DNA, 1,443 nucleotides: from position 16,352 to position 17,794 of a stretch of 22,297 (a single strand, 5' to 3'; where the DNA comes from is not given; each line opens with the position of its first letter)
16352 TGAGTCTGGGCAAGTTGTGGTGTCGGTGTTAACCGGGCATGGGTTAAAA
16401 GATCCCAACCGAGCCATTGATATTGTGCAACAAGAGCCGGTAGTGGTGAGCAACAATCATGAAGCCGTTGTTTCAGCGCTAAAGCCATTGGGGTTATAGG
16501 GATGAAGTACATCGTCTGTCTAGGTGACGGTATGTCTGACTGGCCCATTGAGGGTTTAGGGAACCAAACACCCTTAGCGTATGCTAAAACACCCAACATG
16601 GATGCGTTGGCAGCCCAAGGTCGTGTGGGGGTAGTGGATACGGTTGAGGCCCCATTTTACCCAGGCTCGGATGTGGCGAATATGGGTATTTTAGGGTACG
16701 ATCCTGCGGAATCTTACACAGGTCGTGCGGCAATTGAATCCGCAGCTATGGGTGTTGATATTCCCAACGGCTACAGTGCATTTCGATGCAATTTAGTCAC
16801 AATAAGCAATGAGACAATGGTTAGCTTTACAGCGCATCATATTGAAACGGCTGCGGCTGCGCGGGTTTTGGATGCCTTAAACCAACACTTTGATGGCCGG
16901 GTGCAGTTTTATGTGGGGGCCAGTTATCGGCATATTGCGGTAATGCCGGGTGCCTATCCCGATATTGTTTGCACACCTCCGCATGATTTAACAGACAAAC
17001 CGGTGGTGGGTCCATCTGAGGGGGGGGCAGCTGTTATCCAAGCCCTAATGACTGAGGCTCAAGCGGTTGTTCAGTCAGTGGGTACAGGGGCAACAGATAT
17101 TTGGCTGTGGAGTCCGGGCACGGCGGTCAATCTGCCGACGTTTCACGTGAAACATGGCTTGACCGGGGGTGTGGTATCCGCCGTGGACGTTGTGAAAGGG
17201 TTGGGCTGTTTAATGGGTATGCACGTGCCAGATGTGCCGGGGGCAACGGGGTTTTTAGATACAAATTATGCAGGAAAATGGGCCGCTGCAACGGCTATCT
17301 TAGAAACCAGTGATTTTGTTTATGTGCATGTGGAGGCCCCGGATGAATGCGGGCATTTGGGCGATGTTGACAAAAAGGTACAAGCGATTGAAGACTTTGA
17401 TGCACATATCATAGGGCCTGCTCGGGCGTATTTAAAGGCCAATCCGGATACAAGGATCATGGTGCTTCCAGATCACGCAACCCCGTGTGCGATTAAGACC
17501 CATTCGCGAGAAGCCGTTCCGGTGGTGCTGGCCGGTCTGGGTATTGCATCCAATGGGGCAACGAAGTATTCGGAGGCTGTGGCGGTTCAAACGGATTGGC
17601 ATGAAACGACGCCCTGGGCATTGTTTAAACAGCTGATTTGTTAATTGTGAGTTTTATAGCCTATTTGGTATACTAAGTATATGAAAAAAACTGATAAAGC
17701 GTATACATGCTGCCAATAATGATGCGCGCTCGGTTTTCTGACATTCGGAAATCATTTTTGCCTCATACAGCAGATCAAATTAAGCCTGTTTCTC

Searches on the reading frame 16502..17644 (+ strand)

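Call 5: search_protein_families(library=pfam, proteins=[window:16502-17644:+], max_evalue=0.01)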
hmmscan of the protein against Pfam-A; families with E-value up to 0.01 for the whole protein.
window:16502-17644:+ (380 aa): 3 families
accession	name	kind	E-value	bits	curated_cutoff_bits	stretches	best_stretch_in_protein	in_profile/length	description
PF10143.14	PhosphMutase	-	1.2e-42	146.2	21.5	1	37-191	1-165/170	2,3-bisphosphoglycerate-independent phosphoglycerate mutase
PF01676.23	Metalloenzyme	-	1.8e-35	123.1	24.3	1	1-351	1-228/252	Metalloenzyme superfamily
PF01663.27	Phosphodiest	-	0.0035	17.4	23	0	256-325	144-219/342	Type I phosphodiesterase / nucleotide pyrophosphatase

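Call 6: search_protein_families(library=ncbifam, proteins=[window:16502-17644:+], max_evalue=0.01)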
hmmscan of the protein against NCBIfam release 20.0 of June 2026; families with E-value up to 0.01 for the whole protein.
window:16502-17644:+ (380 aa): 7 families
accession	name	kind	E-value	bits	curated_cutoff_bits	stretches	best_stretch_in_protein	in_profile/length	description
NF003242.0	PRK04200.1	equivalog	4.8e-132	440.6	426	1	1-379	1-393/395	cofactor-independent phosphoglycerate mutase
TIGR02535.1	hyp_Hser_kinase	hypoth_equivalog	2.5e-128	428.2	446.3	1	1-379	1-396/397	proposed homoserine kinase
TIGR00306.2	apgM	subfamily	1e-123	413.3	320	1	2-368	1-392/403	2,3-bisphosphoglycerate-independent phosphoglycerate mutase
NF003104.0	PRK04024.1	equivalog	1.5e-68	231.5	489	1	1-363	3-385/412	2,3-bisphosphoglycerate-independent phosphoglycerate mutase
NF038358.1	phophono_PhpG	equivalog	1.8e-56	191.6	545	2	208-371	248-408/417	CMP-5'-phosphonoformate--3-phosphoglycerate phosphonoformyl transferase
NF003160.0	PRK04135.1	equivalog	1.9e-45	155.2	468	1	2-363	17-376/403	2,3-bisphosphoglycerate-independent phosphoglycerate mutase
NF003766.0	PRK05362.1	equivalog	0.0064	15.3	256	1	277-351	288-361/396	phosphopentomutase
